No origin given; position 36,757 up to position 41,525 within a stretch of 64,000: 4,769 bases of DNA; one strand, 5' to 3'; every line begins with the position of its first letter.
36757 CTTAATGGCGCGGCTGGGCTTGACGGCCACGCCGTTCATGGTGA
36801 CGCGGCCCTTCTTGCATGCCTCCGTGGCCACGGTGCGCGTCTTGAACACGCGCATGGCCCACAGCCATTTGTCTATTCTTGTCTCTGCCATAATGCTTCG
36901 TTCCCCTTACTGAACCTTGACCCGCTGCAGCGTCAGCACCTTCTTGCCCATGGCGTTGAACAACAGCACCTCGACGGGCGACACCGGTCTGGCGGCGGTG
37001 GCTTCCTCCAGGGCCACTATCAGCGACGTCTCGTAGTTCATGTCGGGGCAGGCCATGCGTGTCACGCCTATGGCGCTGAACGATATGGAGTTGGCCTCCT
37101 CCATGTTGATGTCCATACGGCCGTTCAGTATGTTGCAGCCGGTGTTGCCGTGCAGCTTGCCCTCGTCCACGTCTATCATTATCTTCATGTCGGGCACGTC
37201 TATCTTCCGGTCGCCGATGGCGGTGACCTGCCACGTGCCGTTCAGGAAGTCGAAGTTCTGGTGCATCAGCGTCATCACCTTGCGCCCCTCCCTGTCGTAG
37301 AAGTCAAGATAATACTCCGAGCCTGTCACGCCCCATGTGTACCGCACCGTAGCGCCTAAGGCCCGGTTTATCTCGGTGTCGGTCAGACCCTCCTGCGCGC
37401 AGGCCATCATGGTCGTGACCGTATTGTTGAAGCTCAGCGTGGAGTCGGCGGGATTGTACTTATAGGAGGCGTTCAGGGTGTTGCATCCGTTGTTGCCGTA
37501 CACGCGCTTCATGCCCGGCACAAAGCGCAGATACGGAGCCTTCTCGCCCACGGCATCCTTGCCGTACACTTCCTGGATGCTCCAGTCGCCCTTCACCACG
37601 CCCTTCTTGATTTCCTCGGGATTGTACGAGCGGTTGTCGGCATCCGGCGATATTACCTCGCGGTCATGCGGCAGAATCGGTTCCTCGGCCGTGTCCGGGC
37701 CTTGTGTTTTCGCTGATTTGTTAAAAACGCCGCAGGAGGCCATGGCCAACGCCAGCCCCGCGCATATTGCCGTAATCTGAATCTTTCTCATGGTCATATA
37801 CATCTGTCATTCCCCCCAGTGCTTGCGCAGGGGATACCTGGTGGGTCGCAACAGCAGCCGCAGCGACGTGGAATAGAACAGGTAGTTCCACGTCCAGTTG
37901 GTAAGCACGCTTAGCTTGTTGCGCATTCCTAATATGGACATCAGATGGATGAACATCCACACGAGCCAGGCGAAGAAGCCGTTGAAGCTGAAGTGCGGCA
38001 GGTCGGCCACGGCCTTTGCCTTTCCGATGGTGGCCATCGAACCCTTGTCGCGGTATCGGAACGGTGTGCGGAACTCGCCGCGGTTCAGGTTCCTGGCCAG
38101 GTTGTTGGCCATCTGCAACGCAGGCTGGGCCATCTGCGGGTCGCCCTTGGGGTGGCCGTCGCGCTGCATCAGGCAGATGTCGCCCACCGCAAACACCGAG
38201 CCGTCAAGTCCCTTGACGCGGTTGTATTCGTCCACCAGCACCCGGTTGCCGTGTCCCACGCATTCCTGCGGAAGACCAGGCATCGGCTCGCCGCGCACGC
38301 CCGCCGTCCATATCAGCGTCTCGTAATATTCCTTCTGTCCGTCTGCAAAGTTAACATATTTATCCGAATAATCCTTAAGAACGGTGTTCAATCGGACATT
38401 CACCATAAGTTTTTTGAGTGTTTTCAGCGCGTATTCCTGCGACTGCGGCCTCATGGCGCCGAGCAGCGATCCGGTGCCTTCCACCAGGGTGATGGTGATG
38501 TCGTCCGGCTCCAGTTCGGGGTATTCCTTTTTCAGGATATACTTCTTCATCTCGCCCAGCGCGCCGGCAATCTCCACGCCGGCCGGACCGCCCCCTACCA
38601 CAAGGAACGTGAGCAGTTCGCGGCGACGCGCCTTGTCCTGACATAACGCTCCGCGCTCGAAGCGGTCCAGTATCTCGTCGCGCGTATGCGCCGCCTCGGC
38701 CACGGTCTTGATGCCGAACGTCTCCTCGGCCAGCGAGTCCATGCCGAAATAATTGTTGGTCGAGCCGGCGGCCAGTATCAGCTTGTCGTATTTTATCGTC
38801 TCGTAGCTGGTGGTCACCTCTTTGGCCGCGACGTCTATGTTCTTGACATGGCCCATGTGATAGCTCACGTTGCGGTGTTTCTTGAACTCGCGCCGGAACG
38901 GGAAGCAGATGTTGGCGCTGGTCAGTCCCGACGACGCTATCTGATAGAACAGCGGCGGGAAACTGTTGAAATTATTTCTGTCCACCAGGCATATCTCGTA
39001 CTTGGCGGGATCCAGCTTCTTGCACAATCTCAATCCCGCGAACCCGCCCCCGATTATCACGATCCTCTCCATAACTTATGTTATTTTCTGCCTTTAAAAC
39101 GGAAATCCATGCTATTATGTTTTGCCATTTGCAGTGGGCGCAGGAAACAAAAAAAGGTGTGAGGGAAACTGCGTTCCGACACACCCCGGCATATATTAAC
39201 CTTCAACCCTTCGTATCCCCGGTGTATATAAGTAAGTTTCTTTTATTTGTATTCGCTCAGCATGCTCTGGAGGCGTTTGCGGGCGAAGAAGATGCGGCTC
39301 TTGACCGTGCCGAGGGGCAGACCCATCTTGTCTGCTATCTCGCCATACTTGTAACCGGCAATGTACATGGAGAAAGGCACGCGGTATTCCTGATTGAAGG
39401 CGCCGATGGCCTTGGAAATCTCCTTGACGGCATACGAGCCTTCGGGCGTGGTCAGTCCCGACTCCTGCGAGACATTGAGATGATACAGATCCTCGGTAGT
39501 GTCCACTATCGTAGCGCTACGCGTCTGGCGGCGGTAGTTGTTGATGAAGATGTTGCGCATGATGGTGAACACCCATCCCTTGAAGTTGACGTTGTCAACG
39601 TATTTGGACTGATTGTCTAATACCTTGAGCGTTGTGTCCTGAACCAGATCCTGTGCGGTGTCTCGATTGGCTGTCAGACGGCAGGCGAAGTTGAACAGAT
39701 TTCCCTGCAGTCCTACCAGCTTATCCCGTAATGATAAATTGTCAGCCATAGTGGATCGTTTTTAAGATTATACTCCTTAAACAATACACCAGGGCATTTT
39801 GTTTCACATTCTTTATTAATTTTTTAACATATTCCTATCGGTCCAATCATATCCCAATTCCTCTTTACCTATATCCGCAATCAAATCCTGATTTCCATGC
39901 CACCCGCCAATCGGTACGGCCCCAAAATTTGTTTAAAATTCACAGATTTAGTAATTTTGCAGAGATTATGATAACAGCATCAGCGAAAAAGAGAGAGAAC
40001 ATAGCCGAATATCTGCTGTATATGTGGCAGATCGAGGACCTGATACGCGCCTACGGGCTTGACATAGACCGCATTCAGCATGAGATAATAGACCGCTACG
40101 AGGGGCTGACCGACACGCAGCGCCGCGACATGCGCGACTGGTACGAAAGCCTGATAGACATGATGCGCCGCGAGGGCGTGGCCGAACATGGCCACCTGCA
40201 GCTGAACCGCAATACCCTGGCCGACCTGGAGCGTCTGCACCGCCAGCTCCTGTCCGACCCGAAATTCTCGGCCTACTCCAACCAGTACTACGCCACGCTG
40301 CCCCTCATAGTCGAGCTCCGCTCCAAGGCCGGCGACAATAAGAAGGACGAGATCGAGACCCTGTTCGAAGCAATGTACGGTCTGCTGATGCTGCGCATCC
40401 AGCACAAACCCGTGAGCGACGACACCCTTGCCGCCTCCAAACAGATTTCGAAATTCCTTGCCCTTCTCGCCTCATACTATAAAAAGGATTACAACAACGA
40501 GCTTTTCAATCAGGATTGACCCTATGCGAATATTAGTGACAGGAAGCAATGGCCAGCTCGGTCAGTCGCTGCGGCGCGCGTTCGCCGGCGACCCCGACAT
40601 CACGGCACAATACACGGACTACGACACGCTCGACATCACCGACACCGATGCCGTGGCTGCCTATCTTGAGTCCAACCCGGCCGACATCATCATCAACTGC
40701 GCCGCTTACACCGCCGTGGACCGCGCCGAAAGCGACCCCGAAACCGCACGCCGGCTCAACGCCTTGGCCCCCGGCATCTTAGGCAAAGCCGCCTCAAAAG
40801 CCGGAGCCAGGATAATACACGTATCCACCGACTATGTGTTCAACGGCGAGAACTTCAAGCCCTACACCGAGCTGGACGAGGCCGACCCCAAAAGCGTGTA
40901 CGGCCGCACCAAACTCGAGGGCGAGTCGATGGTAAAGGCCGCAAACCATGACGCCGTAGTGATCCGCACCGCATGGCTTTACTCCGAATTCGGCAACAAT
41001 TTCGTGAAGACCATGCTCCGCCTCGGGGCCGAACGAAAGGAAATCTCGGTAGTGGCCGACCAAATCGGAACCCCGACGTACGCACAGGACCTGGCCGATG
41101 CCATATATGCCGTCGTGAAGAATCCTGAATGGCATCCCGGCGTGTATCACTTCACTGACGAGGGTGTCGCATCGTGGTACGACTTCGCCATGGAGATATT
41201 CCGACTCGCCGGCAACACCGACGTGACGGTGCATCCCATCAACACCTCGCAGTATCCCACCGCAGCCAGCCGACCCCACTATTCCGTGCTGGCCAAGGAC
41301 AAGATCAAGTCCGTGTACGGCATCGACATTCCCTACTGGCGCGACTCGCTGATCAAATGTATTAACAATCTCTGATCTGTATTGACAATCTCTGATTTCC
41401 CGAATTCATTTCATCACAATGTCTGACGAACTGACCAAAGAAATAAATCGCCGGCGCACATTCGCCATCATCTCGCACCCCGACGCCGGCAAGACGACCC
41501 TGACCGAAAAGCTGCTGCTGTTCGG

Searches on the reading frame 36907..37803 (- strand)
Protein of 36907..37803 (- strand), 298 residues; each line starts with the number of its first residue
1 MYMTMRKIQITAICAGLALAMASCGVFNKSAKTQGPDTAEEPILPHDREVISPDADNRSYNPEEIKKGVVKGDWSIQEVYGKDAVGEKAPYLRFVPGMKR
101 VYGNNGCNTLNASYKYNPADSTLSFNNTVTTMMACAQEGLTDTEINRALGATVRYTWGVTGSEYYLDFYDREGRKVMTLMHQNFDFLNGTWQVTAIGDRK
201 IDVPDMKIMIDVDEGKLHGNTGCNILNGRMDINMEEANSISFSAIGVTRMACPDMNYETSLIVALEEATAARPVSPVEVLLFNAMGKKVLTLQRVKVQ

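Call 81: search_protein_families(library=pfam, proteins=[window:36907-37803:-], max_evalue=0.001)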
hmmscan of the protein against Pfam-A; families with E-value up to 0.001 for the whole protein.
window:36907-37803:- (298 aa): 1 family
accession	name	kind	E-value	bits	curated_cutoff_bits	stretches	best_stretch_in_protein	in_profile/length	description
PF03724.22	META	-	1.3e-31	109.3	24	2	188-292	6-108/109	META domain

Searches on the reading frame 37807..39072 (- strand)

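Call 82: search_protein_families(library=pfam, proteins=[window:37807-39072:-], max_evalue=0.001)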
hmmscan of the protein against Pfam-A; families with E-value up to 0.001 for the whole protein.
window:37807-39072:- (421 aa): 6 families
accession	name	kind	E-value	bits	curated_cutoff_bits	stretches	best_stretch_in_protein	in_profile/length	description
PF07992.20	Pyr_redox_2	-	4.3e-38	131.8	26.1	1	3-322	2-291/291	Pyridine nucleotide-disulphide oxidoreductase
PF22366.1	NDH2_C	-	1.7e-12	47.8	27.7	1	343-399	2-59/62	NDH2 C-terminal domain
PF00070.33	Pyr_redox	-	1.7e-07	32.1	22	0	157-235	3-66/82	Pyridine nucleotide-disulphide oxidoreductase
PF13454.12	NAD_binding_9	-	1.8e-06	28.4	21.8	0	158-248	2-77/155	FAD-NAD(P)-binding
PF05834.18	Lycopene_cycl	-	0.00091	18.8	23.4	0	4-34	2-34/380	Lycopene cyclase protein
PF13738.12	Pyr_redox_3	-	0.00094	18.9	30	0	157-177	1-21/305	Pyridine nucleotide-disulphide oxidoreductase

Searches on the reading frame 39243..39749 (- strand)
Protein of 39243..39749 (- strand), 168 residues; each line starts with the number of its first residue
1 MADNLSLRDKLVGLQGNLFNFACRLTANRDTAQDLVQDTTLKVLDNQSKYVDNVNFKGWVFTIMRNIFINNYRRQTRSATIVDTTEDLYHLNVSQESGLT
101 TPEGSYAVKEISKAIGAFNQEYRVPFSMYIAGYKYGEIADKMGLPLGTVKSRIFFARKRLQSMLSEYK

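Call 82: search_protein_families(library=pfam, proteins=[window:39243-39749:-], max_evalue=0.001)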
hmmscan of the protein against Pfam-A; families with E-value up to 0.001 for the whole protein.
window:39243-39749:- (168 aa): 4 families
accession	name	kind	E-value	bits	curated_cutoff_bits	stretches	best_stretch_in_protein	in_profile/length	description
PF04542.20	Sigma70_r2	-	2.1e-13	50.3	24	1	17-77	8-70/71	Sigma-70 region 2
PF08281.18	Sigma70_r4_2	-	1.2e-11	44.5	25.7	1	111-160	4-54/54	Sigma-70, region 4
PF07638.17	Sigma70_ECF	-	3.8e-06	27.3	21.1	1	9-164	28-183/185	ECF sigma factor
PF04545.22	Sigma70_r4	-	8.5e-06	25.6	24.1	1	129-161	17-49/50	Sigma-70, region 4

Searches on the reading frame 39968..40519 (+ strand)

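Call 82: search_protein_families(library=pfam, proteins=[window:39968-40519:+], max_evalue=0.001)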
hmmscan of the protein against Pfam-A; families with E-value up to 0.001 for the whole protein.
window:39968-40519:+ (183 aa): 1 family
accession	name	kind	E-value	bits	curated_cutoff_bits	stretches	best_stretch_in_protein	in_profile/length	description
PF16271.10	DUF4924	-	1.3e-72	243.9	30.3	1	1-179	1-178/179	Domain of unknown function (DUF4924)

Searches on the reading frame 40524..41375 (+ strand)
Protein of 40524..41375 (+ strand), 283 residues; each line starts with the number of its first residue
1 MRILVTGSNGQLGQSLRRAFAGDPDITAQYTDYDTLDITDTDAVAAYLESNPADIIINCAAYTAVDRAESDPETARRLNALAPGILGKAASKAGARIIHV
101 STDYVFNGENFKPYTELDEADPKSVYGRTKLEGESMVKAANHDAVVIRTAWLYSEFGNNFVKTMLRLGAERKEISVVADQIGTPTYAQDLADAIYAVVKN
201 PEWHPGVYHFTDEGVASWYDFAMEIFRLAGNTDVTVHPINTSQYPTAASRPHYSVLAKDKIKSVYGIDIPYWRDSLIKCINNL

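Call 82: search_protein_families(library=pfam, proteins=[window:40524-41375:+], max_evalue=0.001)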
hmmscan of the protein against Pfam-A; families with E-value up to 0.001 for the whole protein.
window:40524-41375:+ (283 aa): 6 families
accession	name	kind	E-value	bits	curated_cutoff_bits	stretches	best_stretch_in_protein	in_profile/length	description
PF04321.23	RmlD_sub_bind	-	4.9e-102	341.3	27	1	1-282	1-284/287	RmlD substrate binding domain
PF01370.27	Epimerase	-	1.3e-24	87.3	20.9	1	3-202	1-229/240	NAD dependent epimerase/dehydratase family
PF16363.11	GDP_Man_Dehyd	-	2.5e-13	50.6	27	1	35-144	58-171/332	GDP-mannose 4,6 dehydratase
PF02719.21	Polysacc_synt_2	-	7e-08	32.4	20.2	1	36-158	61-170/293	Polysaccharide biosynthesis protein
PF07993.18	NAD_binding_4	-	7.1e-06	25.8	20.1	1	52-149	88-204/258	Male sterility protein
PF01073.25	3Beta_HSD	-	1.1e-05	25.1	22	1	29-196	45-227/280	3-beta hydroxysteroid dehydrogenase/isomerase family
